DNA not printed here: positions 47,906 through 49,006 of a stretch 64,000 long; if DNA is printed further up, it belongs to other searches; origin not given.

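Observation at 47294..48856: Class B sortase catalytic domain fused to a novel 265-aa cytoplasmic N-terminal domain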

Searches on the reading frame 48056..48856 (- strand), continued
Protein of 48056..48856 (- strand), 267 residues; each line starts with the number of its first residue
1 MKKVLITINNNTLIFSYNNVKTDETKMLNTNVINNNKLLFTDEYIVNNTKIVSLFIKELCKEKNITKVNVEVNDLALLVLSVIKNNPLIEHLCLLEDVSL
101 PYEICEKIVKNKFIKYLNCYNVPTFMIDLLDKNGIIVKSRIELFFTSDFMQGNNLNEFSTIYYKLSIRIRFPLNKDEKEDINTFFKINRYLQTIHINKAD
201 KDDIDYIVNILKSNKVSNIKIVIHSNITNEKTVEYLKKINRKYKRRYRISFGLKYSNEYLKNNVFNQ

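Call 61: search_protein_families(library=pfam, proteins=[L027:2543-4459:+, L027:4470-5459:+, L027:5456-6547:+, L027:6673-7947:+, L028:2504-3889:+, L028:5534-6784:-, L028:6886-8229:+, L030:5097-6419:-, L029:10974-11651:-, L029:11635-13218:-], max_evalue=0.001)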
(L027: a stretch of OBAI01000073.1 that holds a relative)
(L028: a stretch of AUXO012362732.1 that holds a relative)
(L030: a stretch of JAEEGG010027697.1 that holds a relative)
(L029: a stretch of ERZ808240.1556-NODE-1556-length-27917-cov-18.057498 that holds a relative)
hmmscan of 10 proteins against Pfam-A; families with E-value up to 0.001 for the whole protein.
L027:2543-4459:+ (638 aa): 3 families
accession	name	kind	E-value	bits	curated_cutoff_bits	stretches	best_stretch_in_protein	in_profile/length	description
PF00905.27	Transpeptidase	-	2.6e-83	280.1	22.1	1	249-556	4-298/299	Penicillin binding protein transpeptidase domain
PF03717.20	PBP_dimer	-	5.8e-26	92.4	24.4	1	56-204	2-177/180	Penicillin-binding Protein dimerisation domain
PF03793.24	PASTA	-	1.1e-11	45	23.2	1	584-636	1-62/64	PASTA domain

L027:4470-5459:+ (329 aa): 2 families
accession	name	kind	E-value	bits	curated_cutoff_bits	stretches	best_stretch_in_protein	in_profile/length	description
PF00953.26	Glycos_transf_4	-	1.5e-34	119.7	27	1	84-252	2-158/160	Glycosyl transferase family 4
PF10555.14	MraY_sig1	-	0.00087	19.1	20.1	1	49-61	1-13/13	Phospho-N-acetylmuramoyl-pentapeptide-transferase signature 1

L027:5456-6547:+ (363 aa): 1 family
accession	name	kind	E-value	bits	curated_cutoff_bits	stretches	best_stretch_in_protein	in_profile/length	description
PF01098.24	FTSW_RODA_SPOVE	-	1.9e-114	382.8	26.4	1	9-362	3-354/356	Cell cycle protein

L027:6673-7947:+ (424 aa): 0 families

L028:2504-3889:+ (461 aa): 0 families

L028:5534-6784:- (416 aa): 2 families
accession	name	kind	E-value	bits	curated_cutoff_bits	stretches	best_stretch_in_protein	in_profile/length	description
PF02388.22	FemAB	-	2.1e-69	234.7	24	1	6-406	1-402/406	FemAB family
PF13480.13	Acetyltransf_6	-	1.2e-06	29.2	22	1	305-362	80-137/143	Acetyltransferase (GNAT) domain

L028:6886-8229:+ (447 aa): 4 families
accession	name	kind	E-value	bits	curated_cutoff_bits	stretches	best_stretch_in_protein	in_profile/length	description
PF08245.18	Mur_ligase_M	-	4.7e-30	105.5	24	1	113-282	1-200/200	Mur ligase middle domain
PF02875.26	Mur_ligase_C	-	2.3e-12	48.3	28.4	1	304-416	1-127/127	Mur ligase, glutamate ligase domain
PF21799.2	MurD-like_N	-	5.6e-06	27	27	1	5-93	1-86/88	Mur ligase MurD-like, N-terminal domain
PF21377.3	MurD_N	-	0.00068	20.1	24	0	6-77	1-71/76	MurD N-terminal domain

L030:5097-6419:- (440 aa): 4 families
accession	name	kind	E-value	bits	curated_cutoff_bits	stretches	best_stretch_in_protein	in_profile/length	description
PF08245.18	Mur_ligase_M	-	8.3e-25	88.4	24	1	112-280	1-199/200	Mur ligase middle domain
PF02875.26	Mur_ligase_C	-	1.3e-09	39.4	28.4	1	303-412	1-124/127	Mur ligase, glutamate ligase domain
PF21799.2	MurD-like_N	-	4.4e-08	33.7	27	1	5-93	1-87/88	Mur ligase MurD-like, N-terminal domain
PF02254.24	TrkA_N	-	0.00015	22.5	23.8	1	7-53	1-45/116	TrkA-N domain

L029:10974-11651:- (225 aa): 1 family
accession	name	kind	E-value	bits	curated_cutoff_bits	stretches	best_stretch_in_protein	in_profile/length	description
PF04203.18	Sortase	-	2.2e-15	57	26.6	1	98-214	1-115/125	Sortase domain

L029:11635-13218:- (527 aa): 2 families
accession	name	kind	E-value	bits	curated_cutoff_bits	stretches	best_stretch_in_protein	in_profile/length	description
PF17802.7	SpaA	-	7.2e-30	103.4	23.1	2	390-471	2-87/91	Prealbumin-like fold domain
PF17210.9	SdrD_B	-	1.4e-06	28.9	29.7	1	392-452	12-73/112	SdrD B-like domain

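Call 63: predict_structure(alignment_id=A5)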
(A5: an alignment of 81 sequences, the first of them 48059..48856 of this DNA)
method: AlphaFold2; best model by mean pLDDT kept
length: 266 residues; sequences in the alignment: 81
mean_pLDDT: 93.4   pTM: 0.86
mean pLDDT of the five models: 93.4, 92.7, 92.3, 91.8, 90.9
residues with pLDDT >= 90: 226; 70-90: 26; 50-70: 13; < 50: 1
segments of 3 or more residues with pLDDT < 50: none
pLDDT, mean of each block of 10 residues (from residue 1): 94 95 59 77 96 97 98 98 98 98 98 98 96 98 94 96 98 96 97 96 97 97 90 93 96 85 79
secondary structure, 60 per line:
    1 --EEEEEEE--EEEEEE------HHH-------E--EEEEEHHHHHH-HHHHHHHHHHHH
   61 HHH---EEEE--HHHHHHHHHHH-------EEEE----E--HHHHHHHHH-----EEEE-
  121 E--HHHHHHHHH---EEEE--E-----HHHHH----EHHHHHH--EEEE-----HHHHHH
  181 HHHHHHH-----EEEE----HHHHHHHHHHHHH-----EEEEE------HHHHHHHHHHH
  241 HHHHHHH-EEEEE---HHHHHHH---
elements in order: E3-9 E12-17 E37-41 H42-47 H49-63 E67-70 H73-83 E91-94 H102-110 E116-119 H124-132 E136-139 H148-152 H158-163 E166-169 H175-187 E193-196 H201-213 E219-223 H230-247 E249-253 H257-263

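Call 67: fold_search(model_id=the predicted structure, library=pdb)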
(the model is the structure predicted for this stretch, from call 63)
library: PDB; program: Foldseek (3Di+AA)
matches with E <= 10: 1011; with E <= 0.001: 1
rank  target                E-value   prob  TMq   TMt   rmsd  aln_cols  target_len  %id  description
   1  8f8t_T                5.3e-04  0.98  0.25  0.28  14.8       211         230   13  Cryo-EM structure of the Tropomodulin-capped pointed end of F-actin (released 2023-06-07)
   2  8byl_B                1.3e-03  0.90  0.24  0.20  10.5       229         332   13  Cryo-EM structure of SKP1-SKP2-CKS1 from the SCFSKP2 E3 ligase complex (released 2023-06-28)
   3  8iai_Y                1.5e-03  0.92  0.24  0.24  20.8       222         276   13  Structure of mammalian spectrin-actin junctional complex of membrane skeleton, State II, Global map (released 2023-05-03)
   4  7z8t_F                1.8e-03  0.89  0.24  0.21  10.4       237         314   13  CAND1-SCF-SKP2 CAND1 engaged SCF rocked (released 2023-04-19)
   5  5wc6_A                2.1e-03  0.54  0.19  0.14  16.8       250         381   15  Structure of a bacterial polysialyltransferase at 2.2 Angstrom resolution (released 2017-08-02)
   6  1pgv                  2.2e-03  0.98  0.25  0.38  10.1       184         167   11  Structural Genomics of Caenorhabditis elegans: tropomodulin C-terminal domain (released 2003-06-10)
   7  4z79                  2.2e-03  0.97  0.26  0.37  12.7       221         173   11  Leiomodin-1 Actin-Binding Site 2 (ABS2) (released 2015-10-21)
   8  3mwe_B                2.2e-03  0.95  0.25  0.22  12.3       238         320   10  Truncated Human ATP-Citrate Lyase with Tartrate Bound (released 2010-06-16)
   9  9fqr_Km               2.5e-03  0.93  0.29  0.22   9.9       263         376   13  96-nm repeat of axonemal doublet microtubules from bovine sperm (released 2025-03-26)
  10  9lq2_B                3.4e-03  0.90  0.26  0.14   9.3       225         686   11  Structure of human dimeric NLRP7-TCL1A complex (released 2025-12-10)
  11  8k7m_B                3.6e-03  0.97  0.28  0.32  13.9       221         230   14  De novo design protein -T01 (released 2024-07-31)
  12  8k7m_A                4.0e-03  0.97  0.31  0.35  15.7       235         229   13  De novo design protein -T01 (released 2024-07-31)
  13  1io0                  4.0e-03  0.97  0.26  0.38  10.1       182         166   13  CRYSTAL STRUCTURE OF TROPOMODULIN C-TERMINAL HALF (released 2002-11-27)
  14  7b5l_T                4.3e-03  0.77  0.23  0.20  10.7       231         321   13  Ubiquitin ligation to F-box protein substrates by SCF-RBR E3-E3 super-assembly: NEDD8-CUL1-RBX1-SKP1-SKP2-CKSHS1-Cycli (released 2021-02-10)
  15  8iah_Y                4.9e-03  0.92  0.24  0.20  10.2       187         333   12  Structure of mammalian spectrin-actin junctional complex of membrane skeleton, State I, Global map (released 2023-05-03)
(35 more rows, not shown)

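Call 70: search_solved_structures(query=A2, max_evalue=10)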
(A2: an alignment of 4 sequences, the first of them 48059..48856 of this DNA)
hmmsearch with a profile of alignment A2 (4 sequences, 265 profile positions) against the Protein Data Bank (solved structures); distinct sequences matched with E-value up to 10: 1.
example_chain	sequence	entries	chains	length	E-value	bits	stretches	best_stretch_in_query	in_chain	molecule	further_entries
2qvg_A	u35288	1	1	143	0.25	13.8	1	175-241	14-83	Two component response regulator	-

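Call 77: search_protein_families(library=pfam, proteins=[P0068, P0118, P0006, P0054, P0115, P0025, P0007, P0012], max_evalue=0.01)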
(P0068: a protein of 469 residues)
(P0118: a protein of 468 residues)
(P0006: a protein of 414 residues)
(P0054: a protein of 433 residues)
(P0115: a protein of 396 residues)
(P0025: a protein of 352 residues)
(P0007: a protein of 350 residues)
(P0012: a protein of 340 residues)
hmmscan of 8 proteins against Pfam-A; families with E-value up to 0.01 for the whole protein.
P0068 (469 aa): 1 family
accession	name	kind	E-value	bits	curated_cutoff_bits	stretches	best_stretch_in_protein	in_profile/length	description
PF04203.18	Sortase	-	4.4e-07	30.1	26.6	1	361-467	1-88/125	Sortase domain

P0118 (468 aa): 0 families

P0006 (414 aa): 0 families

P0054 (433 aa): 1 family
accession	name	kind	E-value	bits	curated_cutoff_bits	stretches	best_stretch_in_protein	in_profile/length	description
PF04203.18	Sortase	-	1.3e-15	57.7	26.6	1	264-430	1-124/125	Sortase domain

P0115 (396 aa): 2 families
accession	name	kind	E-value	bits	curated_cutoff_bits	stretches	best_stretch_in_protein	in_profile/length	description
PF04203.18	Sortase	-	3.3e-12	46.7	26.6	1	227-391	1-124/125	Sortase domain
PF14700.11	RPOL_N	-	0.005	16.7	30.1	1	33-195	74-191/334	DNA-directed RNA polymerase N-terminal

P0025 (352 aa): 0 families

P0007 (350 aa): 1 family
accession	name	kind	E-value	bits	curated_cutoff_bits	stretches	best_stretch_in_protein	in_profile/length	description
PF13800.11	Sigma_reg_N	-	0.0023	18.6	26.3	1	274-328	11-66/91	Sigma factor regulator N-terminal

P0012 (340 aa): 0 families
